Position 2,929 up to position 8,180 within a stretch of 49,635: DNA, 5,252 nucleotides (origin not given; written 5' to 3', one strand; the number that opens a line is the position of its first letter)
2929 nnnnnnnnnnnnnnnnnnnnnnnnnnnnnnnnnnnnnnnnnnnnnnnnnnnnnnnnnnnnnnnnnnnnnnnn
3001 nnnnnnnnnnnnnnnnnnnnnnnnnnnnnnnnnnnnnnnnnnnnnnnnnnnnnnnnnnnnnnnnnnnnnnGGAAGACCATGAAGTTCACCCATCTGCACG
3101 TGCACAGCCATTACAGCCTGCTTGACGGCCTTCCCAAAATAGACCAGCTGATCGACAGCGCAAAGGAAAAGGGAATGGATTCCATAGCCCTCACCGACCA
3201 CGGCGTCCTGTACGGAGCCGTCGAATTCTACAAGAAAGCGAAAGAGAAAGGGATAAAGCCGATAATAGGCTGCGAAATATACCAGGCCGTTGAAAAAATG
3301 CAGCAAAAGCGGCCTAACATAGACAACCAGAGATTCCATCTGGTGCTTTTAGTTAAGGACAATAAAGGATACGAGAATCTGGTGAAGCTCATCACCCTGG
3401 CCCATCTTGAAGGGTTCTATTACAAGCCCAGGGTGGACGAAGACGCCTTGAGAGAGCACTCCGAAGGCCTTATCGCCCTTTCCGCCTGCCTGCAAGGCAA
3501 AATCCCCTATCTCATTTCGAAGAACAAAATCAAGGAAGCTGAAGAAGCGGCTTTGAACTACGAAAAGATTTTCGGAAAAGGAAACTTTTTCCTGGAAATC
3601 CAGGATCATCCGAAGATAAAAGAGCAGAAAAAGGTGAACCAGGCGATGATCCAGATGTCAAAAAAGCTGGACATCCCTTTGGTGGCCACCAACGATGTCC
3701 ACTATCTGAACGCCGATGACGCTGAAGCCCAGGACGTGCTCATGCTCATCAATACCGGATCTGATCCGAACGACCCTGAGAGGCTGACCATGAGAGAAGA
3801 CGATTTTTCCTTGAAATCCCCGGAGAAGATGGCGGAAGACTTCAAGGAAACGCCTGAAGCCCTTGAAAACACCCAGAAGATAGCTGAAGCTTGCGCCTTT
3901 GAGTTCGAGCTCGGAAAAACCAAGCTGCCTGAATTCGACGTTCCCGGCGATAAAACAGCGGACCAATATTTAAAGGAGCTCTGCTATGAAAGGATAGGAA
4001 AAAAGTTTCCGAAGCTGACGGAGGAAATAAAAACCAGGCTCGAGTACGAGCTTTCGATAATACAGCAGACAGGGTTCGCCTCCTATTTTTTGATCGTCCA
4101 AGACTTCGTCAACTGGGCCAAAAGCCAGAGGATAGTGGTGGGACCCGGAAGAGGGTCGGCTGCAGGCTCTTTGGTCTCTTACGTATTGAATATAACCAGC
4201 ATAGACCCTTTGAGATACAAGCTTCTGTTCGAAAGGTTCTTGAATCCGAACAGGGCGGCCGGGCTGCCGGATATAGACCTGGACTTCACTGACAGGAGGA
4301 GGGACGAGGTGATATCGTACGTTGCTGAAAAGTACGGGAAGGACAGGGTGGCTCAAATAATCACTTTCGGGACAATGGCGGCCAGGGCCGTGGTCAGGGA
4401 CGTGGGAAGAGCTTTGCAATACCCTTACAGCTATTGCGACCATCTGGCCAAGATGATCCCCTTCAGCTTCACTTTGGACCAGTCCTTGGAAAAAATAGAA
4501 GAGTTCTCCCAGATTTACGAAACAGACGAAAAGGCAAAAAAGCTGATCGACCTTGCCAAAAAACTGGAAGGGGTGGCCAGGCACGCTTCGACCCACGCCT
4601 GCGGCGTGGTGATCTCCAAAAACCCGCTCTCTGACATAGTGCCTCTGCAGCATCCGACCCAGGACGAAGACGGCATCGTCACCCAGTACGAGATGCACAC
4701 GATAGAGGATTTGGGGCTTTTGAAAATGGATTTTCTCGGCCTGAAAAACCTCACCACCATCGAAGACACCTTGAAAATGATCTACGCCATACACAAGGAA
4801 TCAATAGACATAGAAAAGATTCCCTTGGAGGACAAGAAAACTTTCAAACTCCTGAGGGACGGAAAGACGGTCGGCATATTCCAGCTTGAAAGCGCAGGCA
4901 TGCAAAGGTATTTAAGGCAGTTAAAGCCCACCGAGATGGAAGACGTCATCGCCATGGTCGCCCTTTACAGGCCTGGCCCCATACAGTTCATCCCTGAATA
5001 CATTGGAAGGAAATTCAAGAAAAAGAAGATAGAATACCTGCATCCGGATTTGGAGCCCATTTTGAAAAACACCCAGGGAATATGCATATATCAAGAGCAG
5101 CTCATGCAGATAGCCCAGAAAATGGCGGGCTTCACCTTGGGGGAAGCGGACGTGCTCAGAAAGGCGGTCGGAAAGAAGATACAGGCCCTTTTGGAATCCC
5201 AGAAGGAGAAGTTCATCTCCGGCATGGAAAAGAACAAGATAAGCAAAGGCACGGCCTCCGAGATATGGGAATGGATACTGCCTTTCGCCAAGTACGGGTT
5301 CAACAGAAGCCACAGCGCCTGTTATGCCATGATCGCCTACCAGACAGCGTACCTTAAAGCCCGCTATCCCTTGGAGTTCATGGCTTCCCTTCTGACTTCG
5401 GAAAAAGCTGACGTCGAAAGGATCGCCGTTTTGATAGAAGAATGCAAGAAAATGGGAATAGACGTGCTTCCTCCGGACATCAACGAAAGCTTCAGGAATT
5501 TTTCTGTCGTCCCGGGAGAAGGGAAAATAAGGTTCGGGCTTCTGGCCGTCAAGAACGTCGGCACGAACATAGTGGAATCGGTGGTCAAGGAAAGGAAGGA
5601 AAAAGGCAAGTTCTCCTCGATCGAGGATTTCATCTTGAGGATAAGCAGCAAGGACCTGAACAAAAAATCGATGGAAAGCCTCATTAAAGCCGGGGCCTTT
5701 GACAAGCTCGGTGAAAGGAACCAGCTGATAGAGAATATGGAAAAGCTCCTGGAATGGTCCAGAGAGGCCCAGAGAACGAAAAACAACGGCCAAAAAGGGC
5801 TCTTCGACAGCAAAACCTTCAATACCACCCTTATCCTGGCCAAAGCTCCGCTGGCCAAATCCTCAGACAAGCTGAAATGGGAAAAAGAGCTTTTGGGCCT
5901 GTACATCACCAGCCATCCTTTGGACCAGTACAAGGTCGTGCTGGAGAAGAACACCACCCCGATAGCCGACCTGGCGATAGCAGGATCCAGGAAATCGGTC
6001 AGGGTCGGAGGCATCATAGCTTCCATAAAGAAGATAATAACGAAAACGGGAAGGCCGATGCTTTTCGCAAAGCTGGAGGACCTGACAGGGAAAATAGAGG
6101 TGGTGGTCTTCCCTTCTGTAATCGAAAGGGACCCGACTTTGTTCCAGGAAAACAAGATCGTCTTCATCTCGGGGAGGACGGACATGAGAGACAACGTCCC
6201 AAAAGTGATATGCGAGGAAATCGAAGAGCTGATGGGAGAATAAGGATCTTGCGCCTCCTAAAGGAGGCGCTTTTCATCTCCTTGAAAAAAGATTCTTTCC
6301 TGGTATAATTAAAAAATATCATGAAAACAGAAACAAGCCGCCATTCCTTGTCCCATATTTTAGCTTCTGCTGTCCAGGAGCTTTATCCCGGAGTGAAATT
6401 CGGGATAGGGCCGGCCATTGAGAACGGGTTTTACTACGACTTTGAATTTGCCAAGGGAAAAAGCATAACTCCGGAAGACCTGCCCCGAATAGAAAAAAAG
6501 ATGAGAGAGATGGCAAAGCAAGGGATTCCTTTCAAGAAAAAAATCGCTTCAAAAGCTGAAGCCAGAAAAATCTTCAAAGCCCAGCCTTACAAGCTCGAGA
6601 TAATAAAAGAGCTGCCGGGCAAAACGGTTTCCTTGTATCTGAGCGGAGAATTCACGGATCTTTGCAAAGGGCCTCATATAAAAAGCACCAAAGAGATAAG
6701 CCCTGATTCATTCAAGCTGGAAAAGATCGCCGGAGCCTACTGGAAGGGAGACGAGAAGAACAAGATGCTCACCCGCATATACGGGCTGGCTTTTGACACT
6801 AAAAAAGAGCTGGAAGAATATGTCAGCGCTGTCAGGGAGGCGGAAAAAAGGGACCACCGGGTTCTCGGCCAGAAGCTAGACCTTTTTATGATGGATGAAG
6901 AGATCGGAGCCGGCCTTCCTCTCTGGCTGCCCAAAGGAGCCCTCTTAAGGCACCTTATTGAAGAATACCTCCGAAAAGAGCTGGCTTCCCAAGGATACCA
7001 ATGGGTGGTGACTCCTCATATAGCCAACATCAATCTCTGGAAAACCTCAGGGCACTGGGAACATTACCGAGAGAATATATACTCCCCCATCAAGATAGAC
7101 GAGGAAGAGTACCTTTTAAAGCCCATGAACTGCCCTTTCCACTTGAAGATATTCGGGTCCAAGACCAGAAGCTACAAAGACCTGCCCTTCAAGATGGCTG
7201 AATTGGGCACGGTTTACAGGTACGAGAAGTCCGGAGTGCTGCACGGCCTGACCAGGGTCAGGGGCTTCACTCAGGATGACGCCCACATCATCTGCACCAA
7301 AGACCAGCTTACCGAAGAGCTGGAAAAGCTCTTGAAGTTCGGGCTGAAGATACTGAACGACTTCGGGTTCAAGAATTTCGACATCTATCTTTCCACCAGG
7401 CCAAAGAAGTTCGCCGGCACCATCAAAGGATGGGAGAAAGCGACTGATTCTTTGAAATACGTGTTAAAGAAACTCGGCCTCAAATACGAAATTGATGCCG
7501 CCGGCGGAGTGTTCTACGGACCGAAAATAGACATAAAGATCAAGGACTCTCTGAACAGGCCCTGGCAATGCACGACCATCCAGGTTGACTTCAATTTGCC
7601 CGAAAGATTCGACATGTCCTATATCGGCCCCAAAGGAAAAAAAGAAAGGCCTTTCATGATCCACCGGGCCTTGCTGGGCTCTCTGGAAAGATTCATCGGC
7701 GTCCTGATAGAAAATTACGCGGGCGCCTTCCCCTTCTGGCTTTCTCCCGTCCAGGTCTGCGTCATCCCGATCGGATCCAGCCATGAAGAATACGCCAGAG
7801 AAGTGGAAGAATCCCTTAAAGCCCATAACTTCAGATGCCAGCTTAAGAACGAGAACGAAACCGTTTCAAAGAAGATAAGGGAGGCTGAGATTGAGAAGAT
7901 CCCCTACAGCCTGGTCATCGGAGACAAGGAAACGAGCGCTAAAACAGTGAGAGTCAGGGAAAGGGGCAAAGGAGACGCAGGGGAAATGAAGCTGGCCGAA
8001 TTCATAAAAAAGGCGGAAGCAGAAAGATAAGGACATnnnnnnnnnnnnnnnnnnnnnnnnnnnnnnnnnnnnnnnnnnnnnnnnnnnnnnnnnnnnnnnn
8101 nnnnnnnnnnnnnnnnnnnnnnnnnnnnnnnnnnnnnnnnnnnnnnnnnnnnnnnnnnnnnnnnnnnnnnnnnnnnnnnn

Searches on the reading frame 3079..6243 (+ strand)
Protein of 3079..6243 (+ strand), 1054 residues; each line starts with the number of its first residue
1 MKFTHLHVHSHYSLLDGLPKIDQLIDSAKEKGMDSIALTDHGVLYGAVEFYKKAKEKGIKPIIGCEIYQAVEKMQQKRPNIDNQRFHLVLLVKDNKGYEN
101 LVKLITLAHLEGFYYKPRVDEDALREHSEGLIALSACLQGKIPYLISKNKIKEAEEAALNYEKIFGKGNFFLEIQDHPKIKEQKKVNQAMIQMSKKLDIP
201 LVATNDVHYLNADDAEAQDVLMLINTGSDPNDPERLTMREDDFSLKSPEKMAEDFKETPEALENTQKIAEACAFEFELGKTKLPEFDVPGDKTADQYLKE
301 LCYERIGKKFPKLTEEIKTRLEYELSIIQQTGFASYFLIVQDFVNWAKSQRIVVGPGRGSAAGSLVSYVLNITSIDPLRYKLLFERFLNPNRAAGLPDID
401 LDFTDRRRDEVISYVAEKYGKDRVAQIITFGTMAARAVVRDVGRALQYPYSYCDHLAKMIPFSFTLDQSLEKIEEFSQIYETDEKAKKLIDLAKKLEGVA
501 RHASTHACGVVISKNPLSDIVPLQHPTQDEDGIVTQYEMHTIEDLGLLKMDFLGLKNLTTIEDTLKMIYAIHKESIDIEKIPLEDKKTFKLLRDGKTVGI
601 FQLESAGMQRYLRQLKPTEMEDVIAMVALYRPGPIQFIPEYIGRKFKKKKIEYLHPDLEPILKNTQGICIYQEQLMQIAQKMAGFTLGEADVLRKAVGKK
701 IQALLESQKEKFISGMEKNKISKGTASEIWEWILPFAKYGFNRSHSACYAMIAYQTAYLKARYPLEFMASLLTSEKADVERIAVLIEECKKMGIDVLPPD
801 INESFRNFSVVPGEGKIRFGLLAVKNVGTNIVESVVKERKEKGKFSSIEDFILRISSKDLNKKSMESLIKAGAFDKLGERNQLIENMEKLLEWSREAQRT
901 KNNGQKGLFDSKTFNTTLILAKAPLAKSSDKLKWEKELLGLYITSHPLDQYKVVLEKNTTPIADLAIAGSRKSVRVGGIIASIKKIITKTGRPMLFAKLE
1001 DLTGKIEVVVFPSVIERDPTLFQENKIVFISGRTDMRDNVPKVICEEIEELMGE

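Call 46: search_protein_families(library=pfam, proteins=[window:3079-6243:+], max_evalue=0.00001)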
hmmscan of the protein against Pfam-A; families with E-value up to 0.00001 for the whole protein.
window:3079-6243:+ (1054 aa): 5 families
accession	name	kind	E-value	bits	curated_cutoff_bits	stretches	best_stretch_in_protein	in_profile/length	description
PF07733.18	DNA_pol3_alpha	-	5e-105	351.2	23.9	1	296-554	1-260/260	Bacterial DNA polymerase III alpha NTPase domain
PF17657.6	DNA_pol3_finger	-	2.1e-64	216.3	22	1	557-719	1-165/166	Bacterial DNA polymerase III alpha subunit finger domain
PF02811.25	PHP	-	7.2e-61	205.7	26.4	1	5-177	1-164/164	PHP domain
PF14579.12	HHH_6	-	6.8e-30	103.6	25.6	1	793-882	1-89/90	Helix-hairpin-helix motif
PF01336.31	tRNA_anti-codon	-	5.2e-12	46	27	1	974-1051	1-75/75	OB-fold nucleic acid binding domain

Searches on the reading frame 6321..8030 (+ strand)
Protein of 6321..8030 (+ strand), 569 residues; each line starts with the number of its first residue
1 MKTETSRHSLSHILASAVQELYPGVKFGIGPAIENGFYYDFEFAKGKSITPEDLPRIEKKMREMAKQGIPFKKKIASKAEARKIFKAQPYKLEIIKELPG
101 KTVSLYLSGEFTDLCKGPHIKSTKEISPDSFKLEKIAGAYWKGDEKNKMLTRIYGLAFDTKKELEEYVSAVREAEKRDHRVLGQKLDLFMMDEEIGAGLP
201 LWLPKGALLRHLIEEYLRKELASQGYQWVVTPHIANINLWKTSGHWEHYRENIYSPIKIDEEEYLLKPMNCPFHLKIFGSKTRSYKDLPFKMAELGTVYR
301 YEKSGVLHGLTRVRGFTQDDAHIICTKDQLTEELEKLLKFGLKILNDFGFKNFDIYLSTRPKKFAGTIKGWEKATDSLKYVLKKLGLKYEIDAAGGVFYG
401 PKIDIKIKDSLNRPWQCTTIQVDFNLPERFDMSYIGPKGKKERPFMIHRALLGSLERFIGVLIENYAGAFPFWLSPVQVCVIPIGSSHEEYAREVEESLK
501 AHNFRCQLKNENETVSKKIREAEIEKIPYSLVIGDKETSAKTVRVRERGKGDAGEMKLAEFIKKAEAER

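Call 46: search_protein_families(library=pfam, proteins=[window:6321-8030:+], max_evalue=0.00001)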
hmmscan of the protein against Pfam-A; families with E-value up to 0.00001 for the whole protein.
window:6321-8030:+ (569 aa): 3 families
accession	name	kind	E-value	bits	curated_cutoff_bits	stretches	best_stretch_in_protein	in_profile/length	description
PF00587.30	tRNA-synt_2b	-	1.7e-48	165.5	29.3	1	260-466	6-179/179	tRNA synthetase class II core domain (G, H, P, S and T)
PF03129.25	HGTP_anticodon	-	4.4e-24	84.9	21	1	478-566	1-92/94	Anticodon binding domain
PF07973.19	tRNA_SAD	-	5.8e-12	45.8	24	1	103-154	1-44/44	Threonyl and Alanyl tRNA synthetase second additional domain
